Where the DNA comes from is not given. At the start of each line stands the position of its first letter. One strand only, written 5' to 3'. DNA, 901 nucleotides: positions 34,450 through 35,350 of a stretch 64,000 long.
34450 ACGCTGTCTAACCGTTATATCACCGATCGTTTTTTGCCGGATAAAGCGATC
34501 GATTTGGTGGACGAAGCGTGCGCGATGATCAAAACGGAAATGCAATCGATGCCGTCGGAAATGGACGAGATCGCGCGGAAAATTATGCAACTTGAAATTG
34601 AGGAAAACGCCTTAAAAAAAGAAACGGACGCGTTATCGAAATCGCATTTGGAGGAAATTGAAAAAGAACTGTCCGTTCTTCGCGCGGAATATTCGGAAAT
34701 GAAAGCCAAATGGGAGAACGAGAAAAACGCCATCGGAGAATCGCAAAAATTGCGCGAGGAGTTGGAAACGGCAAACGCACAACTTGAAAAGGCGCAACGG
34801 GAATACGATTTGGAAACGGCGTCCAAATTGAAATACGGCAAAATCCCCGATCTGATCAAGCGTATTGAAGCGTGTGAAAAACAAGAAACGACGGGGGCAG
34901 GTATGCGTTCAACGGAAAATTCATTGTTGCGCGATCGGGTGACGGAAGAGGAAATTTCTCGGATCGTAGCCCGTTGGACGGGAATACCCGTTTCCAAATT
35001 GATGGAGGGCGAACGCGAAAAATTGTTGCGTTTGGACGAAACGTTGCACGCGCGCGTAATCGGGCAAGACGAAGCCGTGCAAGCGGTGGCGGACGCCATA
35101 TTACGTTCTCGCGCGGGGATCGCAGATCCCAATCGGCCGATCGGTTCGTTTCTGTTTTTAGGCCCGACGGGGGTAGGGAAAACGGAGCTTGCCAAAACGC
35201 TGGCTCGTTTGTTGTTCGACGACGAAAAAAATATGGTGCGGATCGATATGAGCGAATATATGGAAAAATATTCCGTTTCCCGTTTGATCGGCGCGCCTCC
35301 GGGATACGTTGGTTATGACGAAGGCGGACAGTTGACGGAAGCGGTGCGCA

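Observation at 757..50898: Dispersed, strand-biased 19-nt motif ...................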

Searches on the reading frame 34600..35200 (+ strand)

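Call 68: find_homologous_proteins(query=window:34600-35200:+, max_evalue=1e-20)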
Query window:34600-35200:+ (200 aa): 6478 proteins with E <= 1e-20 among 8000 candidates; the best 120 are listed.
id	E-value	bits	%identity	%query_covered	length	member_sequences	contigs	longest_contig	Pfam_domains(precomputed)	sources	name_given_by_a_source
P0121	1.4e-82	294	84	84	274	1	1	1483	PF00158.33,PF07724.21,PF00004.36,PF07728.21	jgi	jgi:ATP-dependent Clp protease ATP-binding subunit ClpB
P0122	2.1e-79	284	80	84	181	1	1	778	PF07724.21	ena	-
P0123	8.5e-78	278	68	100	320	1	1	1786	PF07724.21,PF00004.36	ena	-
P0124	1.1e-77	278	68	100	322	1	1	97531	PF07724.21,PF00004.36,PF17871.8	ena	-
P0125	8.3e-77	275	68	100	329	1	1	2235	PF07724.21,PF00004.36,PF17871.8,PF07728.21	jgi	-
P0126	8.3e-77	275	68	100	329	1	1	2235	PF07724.21,PF00004.36,PF17871.8,PF07728.21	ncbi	-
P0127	1.7e-76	274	69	100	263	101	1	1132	PF07724.21,PF28422.1,PF00004.36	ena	-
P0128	2.0e-76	274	70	98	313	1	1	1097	PF00158.33,PF07724.21,PF00004.36,PF13401.13,PF13177.13,PF07728.21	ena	-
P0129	2.4e-76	274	67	100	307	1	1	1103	PF00158.33,PF07724.21,PF00004.36,PF13401.13,PF07728.21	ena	-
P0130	2.7e-76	273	67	100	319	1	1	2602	PF00158.33,PF07724.21,PF00004.36,PF13401.13,PF07728.21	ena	-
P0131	4.3e-76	273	69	100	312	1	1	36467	PF07724.21,PF17871.8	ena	-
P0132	8.7e-76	272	67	100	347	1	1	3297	PF00158.33,PF07724.21,PF00004.36,PF13401.13,PF07728.21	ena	-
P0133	3.9e-75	270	68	100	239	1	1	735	PF07724.21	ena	-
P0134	5.0e-75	269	69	100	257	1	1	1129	PF07724.21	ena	-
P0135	9.3e-75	268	65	100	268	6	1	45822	PF17871.8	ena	-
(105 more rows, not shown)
